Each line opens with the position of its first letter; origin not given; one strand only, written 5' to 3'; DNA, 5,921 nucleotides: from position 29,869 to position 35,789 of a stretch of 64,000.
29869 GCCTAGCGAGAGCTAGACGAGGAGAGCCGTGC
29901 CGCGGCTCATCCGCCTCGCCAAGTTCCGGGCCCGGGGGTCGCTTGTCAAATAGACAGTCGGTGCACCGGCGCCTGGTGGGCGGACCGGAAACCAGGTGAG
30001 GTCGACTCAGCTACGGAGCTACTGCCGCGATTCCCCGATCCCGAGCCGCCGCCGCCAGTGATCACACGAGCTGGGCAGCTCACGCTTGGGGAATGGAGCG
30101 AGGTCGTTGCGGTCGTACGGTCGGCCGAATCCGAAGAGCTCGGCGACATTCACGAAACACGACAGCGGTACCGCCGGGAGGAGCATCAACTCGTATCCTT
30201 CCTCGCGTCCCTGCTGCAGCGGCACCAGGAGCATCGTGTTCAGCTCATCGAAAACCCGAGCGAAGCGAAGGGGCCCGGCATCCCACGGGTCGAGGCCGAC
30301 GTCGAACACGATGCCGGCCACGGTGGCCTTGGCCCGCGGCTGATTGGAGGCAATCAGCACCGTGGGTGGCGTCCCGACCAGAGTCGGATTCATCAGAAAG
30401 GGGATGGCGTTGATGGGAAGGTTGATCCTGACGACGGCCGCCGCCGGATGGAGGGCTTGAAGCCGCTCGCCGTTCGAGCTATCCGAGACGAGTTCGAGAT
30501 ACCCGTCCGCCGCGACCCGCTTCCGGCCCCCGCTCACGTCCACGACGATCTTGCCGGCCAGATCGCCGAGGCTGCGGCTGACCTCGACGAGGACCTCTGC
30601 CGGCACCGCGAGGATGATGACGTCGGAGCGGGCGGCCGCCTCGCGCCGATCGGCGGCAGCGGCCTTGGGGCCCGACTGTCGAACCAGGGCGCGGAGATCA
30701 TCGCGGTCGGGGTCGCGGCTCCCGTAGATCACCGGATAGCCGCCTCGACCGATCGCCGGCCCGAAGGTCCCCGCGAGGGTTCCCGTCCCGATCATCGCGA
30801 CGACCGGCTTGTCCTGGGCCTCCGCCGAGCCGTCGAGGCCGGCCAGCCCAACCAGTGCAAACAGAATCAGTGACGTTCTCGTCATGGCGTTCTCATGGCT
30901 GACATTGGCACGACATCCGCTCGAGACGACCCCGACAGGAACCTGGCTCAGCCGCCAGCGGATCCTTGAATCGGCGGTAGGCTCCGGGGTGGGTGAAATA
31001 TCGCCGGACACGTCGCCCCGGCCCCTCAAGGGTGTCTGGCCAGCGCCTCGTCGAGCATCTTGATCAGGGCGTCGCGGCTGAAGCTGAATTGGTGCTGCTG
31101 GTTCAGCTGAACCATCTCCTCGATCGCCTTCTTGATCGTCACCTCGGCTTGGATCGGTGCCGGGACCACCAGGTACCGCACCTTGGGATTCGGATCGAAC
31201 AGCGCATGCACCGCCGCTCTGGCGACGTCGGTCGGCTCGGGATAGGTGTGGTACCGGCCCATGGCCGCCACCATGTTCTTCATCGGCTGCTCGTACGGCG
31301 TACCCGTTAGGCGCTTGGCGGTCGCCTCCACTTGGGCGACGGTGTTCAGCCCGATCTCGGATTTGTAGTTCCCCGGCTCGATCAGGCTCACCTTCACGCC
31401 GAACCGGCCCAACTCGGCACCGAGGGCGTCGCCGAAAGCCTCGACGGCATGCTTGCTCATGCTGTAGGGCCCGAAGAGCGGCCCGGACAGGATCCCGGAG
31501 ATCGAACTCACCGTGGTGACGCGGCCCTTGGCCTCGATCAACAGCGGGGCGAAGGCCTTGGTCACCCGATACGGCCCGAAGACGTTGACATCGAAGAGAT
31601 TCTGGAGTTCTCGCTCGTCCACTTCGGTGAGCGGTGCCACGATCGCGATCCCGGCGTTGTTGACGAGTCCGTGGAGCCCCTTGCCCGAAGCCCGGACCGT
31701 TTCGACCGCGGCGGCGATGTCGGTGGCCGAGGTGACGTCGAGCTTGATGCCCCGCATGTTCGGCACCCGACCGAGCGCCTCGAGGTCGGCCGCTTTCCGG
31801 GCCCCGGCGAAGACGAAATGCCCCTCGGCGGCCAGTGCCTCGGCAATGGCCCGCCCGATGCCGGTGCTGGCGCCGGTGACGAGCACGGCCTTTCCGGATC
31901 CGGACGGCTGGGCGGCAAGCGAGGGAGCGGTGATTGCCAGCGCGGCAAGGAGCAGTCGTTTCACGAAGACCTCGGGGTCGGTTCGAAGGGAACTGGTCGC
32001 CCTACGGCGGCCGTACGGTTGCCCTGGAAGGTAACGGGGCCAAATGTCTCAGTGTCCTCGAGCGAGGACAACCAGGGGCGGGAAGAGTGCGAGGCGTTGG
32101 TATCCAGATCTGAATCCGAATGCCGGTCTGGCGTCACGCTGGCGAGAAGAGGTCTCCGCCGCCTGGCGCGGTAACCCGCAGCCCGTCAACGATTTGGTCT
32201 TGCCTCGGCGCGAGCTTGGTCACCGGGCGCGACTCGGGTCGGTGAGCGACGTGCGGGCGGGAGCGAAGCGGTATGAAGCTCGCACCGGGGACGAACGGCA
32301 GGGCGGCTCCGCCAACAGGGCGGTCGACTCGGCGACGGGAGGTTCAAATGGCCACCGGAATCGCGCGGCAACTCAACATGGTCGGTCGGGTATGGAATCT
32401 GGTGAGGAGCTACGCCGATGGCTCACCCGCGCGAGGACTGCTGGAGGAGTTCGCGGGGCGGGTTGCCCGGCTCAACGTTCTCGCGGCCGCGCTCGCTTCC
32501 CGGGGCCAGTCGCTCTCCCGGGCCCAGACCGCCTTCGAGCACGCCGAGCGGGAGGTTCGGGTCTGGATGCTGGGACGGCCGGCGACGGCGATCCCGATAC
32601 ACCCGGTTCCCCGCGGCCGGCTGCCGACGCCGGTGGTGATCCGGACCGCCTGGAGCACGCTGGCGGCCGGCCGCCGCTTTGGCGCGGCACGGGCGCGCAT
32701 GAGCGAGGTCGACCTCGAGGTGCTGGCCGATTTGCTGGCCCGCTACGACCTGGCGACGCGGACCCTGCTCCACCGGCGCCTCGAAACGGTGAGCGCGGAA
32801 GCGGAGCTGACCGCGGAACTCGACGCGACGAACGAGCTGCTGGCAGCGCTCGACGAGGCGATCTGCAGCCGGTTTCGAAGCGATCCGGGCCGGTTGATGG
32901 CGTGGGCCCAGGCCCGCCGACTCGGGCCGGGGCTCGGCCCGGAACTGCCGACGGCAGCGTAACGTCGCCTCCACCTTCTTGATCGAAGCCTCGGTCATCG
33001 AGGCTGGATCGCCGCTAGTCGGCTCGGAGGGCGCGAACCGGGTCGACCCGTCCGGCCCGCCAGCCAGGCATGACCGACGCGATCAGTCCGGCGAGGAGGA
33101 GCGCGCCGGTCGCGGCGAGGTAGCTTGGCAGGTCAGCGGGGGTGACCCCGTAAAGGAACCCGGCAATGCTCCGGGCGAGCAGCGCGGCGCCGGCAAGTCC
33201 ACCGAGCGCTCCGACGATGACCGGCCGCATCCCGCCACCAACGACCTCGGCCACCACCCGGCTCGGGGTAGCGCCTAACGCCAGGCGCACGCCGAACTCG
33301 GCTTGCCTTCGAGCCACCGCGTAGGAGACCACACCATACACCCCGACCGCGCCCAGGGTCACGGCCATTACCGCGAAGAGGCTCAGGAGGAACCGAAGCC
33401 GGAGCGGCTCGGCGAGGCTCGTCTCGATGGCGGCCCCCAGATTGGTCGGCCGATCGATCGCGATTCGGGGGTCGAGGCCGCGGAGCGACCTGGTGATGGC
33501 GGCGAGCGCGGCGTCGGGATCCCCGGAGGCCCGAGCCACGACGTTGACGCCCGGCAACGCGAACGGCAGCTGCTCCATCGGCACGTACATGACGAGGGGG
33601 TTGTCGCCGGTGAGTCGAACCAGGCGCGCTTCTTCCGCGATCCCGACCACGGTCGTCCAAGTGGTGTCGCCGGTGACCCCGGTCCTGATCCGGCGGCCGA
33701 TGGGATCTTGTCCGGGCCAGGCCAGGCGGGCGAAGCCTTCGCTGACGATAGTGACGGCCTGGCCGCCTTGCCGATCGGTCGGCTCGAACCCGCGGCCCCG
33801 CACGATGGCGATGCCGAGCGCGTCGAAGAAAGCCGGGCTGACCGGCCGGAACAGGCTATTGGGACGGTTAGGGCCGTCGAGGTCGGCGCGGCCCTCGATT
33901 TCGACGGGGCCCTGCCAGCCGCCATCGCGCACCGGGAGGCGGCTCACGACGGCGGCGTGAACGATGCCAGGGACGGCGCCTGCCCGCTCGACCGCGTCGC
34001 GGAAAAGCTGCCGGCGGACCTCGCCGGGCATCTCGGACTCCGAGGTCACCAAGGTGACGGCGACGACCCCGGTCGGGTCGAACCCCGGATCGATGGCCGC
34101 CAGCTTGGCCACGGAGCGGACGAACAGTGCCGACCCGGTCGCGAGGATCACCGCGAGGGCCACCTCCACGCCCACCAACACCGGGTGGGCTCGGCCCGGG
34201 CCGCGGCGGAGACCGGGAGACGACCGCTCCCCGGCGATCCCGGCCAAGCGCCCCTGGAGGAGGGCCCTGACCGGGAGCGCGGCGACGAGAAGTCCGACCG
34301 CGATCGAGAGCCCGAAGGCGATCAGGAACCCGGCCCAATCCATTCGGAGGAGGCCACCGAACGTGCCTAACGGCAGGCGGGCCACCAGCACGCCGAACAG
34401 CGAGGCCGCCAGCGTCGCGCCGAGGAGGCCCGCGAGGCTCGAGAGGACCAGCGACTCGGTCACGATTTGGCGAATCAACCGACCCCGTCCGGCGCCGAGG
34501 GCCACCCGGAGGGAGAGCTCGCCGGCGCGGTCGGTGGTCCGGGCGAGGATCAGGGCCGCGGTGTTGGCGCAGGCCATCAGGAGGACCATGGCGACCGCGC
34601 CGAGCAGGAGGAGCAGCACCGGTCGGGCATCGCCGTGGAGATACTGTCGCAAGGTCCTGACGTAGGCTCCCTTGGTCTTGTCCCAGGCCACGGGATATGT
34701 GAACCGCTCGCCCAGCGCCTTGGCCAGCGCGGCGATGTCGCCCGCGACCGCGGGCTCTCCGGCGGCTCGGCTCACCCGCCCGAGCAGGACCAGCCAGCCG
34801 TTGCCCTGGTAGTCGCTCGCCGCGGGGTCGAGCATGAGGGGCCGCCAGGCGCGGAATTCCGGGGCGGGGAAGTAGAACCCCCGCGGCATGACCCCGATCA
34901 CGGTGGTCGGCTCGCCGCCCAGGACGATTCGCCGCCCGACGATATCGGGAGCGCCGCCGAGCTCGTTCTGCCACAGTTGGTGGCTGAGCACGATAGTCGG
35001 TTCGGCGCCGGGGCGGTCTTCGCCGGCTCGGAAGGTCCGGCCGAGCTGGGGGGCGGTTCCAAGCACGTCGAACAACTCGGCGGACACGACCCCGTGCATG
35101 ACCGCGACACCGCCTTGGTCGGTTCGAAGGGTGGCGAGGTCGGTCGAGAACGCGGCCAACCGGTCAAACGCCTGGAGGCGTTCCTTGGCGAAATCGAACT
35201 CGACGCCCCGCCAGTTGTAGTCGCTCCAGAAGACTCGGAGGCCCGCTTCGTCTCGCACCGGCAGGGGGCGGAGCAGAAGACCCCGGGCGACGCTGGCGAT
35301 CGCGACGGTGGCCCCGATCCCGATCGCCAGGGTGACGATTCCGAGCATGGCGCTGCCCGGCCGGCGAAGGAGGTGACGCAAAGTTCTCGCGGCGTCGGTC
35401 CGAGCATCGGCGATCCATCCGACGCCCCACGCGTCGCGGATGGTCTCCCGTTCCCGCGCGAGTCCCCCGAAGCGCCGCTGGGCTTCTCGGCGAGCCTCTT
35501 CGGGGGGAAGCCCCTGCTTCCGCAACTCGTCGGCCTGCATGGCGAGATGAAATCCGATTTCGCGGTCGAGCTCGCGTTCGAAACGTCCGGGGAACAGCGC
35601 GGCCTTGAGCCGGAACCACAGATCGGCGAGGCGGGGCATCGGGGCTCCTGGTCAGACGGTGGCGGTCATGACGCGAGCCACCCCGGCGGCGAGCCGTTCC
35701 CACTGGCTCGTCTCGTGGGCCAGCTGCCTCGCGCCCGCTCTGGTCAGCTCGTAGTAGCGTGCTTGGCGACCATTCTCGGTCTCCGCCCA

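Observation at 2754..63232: Octamer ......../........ is about ten-fold over-represented and scattered through genes on both strands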

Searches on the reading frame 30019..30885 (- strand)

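Call 32: search_protein_families(library=pfam, proteins=[window:30019-30885:-], max_evalue=0.01)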
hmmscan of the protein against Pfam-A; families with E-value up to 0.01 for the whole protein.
window:30019-30885:- (288 aa): 2 families
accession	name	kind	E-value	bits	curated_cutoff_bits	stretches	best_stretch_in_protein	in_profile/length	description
PF03807.23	F420_oxidored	-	2.1e-13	51.1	21.6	1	29-118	2-92/94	NADP oxidoreductase coenzyme F420-dependent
PF10727.15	Rossmann-like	-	0.00036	20.7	23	1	28-120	16-110/131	Rossmann-like domain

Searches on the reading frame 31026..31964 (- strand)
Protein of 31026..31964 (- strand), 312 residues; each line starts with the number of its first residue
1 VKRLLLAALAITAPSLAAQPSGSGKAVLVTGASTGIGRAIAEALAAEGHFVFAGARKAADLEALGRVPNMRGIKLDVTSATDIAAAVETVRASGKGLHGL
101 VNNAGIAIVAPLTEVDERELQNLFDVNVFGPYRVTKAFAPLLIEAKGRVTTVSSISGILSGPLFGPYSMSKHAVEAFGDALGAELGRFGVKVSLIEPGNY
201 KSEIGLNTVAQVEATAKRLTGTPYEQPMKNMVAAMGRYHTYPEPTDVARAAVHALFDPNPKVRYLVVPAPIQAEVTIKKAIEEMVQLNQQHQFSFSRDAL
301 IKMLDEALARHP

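Call 32: search_protein_families(library=pfam, proteins=[window:31026-31964:-], max_evalue=0.01)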
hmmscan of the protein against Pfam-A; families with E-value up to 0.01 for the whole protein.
window:31026-31964:- (312 aa): 7 families
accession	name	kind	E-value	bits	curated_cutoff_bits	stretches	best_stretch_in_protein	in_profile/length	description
PF00106.31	adh_short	-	1.7e-45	155.3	26.6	1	25-205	1-187/195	short chain dehydrogenase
PF13561.12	adh_short_C2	-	2.2e-33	116.2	27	1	31-210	1-185/236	Enoyl-(Acyl carrier protein) reductase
PF08659.16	KR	-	1e-13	52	22.6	1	27-178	3-160/180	KR domain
PF13460.12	NAD_binding_10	-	3.9e-07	30.6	27.2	1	31-90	1-61/184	NAD(P)H-binding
PF01370.27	Epimerase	-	1e-05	25.6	20.9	1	27-92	1-65/240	NAD dependent epimerase/dehydratase family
PF08643.16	DUF1776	-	0.0044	16.9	25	0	110-200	106-199/294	Fungal family of unknown function (DUF1776)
PF23441.1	SDR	-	0.0071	16.2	27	0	26-207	9-204/258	SDR-like rossmann domain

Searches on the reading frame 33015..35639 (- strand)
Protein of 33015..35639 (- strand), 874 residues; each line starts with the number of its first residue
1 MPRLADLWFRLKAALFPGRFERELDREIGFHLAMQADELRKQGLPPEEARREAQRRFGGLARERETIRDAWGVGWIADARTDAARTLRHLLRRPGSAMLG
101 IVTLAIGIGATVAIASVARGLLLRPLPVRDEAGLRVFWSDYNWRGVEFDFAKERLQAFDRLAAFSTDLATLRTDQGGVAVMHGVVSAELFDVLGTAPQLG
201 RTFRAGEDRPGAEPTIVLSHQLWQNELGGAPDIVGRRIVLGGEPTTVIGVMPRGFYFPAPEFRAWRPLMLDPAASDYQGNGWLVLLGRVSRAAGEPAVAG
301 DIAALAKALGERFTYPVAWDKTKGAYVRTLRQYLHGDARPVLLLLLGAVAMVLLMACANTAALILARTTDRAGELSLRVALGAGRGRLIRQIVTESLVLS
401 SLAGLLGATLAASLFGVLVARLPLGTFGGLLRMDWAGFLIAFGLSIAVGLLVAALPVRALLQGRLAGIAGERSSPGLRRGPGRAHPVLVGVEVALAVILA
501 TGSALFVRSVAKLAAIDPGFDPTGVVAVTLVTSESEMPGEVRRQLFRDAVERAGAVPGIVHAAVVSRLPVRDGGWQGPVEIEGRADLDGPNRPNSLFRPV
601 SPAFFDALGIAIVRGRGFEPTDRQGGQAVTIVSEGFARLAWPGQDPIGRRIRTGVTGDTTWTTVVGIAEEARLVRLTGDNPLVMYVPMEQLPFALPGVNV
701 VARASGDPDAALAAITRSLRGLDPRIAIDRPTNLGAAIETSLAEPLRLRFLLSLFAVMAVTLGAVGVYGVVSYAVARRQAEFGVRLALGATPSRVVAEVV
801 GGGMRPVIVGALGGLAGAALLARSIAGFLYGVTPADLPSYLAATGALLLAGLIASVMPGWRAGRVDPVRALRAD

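Call 8: search_protein_families(library=pfam, proteins=[window:33015-35639:-])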
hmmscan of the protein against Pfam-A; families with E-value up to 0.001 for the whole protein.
window:33015-35639:- (874 aa): 2 families
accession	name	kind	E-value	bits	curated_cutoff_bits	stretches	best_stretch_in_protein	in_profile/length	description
PF12704.14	MacB_PCD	-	5.2e-27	95.9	27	2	101-270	5-173/207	MacB-like periplasmic core domain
PF02687.27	FtsX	-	1.7e-19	70.4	25.5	2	754-866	2-119/120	FtsX-like permease C-terminal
